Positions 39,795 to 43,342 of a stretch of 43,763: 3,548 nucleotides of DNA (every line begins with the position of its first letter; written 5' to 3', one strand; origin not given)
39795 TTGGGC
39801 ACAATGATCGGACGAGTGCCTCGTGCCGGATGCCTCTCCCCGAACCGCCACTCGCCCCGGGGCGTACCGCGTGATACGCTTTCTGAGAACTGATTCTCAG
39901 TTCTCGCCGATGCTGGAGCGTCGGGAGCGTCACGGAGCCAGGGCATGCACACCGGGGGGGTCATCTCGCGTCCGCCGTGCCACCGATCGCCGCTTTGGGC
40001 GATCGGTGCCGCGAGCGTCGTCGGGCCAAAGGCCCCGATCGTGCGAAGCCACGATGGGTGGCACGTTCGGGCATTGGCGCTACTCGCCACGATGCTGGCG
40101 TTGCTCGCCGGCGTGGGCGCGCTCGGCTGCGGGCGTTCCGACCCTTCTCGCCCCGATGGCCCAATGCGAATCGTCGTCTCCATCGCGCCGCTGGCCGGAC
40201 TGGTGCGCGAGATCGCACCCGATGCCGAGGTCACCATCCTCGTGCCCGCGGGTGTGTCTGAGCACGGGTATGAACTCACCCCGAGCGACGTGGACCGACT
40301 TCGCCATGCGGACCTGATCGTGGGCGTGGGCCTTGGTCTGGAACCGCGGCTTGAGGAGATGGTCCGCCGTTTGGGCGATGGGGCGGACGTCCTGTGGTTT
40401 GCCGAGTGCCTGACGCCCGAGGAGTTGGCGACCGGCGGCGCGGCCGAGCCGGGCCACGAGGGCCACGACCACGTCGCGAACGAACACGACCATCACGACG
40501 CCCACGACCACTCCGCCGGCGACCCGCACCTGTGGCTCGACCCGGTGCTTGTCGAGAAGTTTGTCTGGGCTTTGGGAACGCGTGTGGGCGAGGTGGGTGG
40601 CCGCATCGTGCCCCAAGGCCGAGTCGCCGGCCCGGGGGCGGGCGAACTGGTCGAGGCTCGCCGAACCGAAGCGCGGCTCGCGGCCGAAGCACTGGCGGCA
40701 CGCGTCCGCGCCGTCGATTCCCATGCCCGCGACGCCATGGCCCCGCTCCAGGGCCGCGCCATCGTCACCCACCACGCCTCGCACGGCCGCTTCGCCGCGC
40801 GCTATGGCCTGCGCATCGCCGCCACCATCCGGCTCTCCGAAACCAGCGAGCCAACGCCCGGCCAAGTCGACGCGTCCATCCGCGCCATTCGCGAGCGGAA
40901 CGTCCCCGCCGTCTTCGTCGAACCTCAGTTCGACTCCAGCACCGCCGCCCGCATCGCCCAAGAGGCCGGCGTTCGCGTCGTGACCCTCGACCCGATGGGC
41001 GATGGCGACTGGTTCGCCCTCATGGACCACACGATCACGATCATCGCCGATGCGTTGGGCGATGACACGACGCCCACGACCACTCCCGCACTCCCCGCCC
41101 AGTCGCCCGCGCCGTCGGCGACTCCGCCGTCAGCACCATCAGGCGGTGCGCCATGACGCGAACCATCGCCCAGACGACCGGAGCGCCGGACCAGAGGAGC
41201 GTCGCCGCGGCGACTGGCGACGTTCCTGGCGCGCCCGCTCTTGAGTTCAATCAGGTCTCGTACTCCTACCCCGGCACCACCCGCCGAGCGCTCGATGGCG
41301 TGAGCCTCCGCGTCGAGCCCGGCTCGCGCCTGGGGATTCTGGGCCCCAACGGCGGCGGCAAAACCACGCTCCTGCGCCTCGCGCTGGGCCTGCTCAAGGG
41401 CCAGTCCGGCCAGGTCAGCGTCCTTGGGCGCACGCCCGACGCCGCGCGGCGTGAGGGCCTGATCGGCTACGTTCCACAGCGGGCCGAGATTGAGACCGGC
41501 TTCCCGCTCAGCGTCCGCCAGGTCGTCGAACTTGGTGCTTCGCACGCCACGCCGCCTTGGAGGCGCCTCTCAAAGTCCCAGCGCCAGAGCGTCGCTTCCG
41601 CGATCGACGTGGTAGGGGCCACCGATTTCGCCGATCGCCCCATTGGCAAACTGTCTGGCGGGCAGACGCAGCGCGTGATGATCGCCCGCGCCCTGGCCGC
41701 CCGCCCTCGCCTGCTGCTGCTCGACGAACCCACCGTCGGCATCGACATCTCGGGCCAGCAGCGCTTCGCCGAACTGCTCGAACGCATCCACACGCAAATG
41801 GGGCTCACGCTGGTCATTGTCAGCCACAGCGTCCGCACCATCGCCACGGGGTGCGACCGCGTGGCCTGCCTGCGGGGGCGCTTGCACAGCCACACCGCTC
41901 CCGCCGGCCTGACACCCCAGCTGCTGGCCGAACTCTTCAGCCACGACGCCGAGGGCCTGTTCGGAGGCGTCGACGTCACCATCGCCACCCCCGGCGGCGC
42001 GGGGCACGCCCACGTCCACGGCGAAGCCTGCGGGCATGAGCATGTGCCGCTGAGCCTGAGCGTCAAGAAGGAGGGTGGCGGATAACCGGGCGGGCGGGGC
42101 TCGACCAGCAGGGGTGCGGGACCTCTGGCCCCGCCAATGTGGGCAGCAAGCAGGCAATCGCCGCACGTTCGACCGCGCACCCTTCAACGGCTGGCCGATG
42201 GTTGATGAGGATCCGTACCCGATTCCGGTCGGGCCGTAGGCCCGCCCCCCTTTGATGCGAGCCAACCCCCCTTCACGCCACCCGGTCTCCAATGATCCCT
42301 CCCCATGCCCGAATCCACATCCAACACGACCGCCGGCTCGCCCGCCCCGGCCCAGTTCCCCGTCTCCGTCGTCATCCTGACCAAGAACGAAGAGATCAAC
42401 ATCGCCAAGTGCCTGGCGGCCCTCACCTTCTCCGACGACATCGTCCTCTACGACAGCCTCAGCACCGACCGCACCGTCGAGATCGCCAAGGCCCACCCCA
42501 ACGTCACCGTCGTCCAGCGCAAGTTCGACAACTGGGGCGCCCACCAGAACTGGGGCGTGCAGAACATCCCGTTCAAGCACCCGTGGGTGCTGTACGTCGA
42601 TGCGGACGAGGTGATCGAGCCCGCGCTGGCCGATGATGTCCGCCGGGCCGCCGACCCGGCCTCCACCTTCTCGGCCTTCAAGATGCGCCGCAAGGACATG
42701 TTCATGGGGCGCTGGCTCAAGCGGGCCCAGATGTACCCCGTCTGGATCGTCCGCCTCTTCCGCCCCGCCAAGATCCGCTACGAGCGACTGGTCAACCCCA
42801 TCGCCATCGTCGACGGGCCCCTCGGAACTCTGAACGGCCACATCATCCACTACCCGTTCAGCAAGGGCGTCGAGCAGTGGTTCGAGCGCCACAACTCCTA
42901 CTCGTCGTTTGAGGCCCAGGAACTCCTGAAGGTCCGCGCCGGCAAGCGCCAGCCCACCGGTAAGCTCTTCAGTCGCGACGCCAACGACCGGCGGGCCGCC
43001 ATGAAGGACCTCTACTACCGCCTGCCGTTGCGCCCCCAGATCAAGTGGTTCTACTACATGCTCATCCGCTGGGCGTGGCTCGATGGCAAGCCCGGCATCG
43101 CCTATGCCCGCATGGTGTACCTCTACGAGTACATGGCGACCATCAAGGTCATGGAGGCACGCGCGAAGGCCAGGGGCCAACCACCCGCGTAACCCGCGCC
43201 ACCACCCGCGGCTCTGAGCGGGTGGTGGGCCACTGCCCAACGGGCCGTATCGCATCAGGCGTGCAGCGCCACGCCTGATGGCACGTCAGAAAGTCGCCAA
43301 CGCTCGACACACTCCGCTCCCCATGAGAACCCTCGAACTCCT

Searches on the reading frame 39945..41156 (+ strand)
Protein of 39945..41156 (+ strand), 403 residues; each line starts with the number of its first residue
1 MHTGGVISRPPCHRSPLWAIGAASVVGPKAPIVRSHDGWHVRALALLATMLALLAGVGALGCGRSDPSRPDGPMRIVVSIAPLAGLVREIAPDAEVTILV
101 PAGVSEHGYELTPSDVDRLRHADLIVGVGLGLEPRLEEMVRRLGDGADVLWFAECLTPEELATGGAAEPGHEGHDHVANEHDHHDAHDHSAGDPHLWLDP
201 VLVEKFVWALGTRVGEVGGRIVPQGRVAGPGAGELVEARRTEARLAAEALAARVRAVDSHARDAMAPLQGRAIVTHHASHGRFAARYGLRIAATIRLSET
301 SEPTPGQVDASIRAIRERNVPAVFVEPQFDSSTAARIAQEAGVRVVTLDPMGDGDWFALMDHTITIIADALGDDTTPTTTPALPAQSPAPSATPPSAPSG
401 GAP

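Call 48: search_protein_families(library=pfam, proteins=[window:39945-41156:+], max_evalue=0.001)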
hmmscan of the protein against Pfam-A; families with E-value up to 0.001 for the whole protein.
window:39945-41156:+ (403 aa): 1 family
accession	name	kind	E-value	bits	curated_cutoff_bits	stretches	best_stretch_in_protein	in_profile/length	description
PF01297.22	ZnuA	-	3.7e-53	181.1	29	2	76-213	1-118/263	Zinc-uptake complex component A periplasmic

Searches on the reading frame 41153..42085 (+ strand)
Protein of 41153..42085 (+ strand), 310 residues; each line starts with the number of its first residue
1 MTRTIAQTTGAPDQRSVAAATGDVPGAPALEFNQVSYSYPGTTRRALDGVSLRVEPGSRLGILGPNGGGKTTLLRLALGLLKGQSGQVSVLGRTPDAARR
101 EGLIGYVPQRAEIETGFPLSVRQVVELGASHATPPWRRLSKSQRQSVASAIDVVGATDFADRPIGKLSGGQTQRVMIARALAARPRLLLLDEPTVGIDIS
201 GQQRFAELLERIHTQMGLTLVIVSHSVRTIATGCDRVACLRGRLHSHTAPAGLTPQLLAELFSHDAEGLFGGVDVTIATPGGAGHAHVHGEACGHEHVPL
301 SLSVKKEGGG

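Call 48: search_protein_families(library=pfam, proteins=[window:41153-42085:+], max_evalue=0.001)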
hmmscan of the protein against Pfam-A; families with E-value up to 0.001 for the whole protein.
window:41153-42085:+ (310 aa): 2 families
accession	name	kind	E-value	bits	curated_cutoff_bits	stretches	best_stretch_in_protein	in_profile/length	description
PF00005.33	ABC_tran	-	2.7e-30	106.2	25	1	47-194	1-136/137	ABC transporter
PF13304.12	AAA_21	-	1e-09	39.4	27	1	176-228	248-301/304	AAA domain, putative AbiEii toxin, Type IV TA system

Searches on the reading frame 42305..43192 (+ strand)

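Call 49: search_protein_families(library=pfam, proteins=[window:42305-43192:+], max_evalue=0.001)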
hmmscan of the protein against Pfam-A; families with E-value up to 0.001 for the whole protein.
window:42305-43192:+ (295 aa): 2 families
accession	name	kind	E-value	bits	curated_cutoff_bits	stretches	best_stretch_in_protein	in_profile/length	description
PF00535.33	Glycos_transf_2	-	1.7e-12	48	23.3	1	21-166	1-151/168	Glycosyl transferase family 2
PF13704.12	Glyco_tranf_2_4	-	9.3e-06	26.5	27.5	1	27-104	1-84/98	Glycosyl transferase family 2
